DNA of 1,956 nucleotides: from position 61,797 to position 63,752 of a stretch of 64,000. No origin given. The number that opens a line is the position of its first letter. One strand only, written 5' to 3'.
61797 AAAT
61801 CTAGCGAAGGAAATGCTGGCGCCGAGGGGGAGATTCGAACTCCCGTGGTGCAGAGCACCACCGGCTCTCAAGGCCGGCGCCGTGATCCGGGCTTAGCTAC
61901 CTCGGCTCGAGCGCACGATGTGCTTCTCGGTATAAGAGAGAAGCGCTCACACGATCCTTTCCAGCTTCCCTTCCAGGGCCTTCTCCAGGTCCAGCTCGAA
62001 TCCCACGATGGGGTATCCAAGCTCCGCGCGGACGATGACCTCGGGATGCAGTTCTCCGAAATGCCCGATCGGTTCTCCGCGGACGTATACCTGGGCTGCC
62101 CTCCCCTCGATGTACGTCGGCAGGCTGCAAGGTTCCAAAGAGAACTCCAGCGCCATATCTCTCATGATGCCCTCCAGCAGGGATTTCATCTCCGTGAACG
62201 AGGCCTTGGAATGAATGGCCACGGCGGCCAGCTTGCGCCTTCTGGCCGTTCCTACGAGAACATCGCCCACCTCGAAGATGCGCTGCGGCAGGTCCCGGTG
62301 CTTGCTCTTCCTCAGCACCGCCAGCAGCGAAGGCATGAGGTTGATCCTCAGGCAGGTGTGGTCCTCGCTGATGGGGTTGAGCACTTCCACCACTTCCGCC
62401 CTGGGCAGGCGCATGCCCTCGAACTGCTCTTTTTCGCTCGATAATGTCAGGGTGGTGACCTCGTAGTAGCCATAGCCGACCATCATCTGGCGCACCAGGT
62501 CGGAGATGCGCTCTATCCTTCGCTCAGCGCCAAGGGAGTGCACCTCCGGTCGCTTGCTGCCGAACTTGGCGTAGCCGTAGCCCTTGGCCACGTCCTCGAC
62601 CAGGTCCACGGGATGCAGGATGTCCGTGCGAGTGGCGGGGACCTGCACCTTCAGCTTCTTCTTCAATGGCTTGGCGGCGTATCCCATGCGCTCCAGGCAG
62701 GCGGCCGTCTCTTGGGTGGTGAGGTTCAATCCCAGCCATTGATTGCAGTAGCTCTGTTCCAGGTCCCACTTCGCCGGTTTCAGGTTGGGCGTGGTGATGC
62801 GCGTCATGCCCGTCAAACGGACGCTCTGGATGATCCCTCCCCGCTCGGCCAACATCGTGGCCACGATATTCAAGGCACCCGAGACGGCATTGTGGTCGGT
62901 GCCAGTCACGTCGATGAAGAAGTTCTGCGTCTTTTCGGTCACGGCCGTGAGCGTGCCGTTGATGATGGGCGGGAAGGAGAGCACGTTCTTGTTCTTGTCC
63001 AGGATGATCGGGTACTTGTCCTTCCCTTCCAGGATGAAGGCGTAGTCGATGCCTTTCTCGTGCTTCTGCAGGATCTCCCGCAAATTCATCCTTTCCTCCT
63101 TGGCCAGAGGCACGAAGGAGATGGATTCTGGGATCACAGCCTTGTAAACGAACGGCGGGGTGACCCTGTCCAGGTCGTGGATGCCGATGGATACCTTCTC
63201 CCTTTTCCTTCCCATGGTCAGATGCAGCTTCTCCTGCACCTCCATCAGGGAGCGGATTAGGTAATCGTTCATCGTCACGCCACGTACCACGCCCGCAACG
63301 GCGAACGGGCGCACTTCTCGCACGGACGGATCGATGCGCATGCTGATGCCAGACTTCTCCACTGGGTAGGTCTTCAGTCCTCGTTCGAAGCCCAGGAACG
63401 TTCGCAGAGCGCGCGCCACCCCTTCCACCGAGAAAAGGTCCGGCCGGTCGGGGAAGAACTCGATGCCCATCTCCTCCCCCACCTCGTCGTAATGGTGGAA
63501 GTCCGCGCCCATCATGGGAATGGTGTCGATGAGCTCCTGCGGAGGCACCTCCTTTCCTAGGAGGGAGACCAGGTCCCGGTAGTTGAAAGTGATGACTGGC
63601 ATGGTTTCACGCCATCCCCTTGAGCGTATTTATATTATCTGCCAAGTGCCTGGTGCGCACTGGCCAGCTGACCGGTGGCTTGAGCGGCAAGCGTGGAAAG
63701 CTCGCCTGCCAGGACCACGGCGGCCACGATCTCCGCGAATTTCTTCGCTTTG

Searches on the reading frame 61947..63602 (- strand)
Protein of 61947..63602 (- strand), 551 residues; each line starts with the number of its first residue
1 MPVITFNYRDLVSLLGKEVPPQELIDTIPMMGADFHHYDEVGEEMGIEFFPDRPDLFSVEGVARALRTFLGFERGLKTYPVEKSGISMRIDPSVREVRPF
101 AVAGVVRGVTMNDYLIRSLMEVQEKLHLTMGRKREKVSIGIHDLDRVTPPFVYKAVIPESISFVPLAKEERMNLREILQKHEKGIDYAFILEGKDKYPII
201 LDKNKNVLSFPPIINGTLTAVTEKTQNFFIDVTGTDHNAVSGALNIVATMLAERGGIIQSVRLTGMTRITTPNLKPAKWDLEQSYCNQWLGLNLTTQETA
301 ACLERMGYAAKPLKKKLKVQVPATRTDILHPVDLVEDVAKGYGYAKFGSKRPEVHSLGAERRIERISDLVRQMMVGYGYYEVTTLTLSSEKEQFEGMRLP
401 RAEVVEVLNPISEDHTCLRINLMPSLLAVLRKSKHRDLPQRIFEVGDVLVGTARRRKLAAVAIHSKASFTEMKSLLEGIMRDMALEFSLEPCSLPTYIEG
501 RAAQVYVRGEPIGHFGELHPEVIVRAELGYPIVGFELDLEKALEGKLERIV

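Call 80: search_protein_families(library=pfam, proteins=[window:61947-63602:-], max_evalue=0.00001)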
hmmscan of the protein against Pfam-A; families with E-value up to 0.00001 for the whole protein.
window:61947-63602:- (551 aa): 3 families
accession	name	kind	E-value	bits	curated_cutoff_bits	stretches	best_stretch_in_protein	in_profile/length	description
PF17759.6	tRNA_synthFbeta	-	1.9e-40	139.1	22.4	1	358-539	12-214/214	Phenylalanyl tRNA synthetase beta chain CLM domain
PF03484.21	B5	-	3.2e-22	78.9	28.6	1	281-344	3-67/67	tRNA synthetase B5 domain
PF03483.22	B3_4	-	2.9e-09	37.2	29.3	1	116-242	35-134/174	B3/4 domain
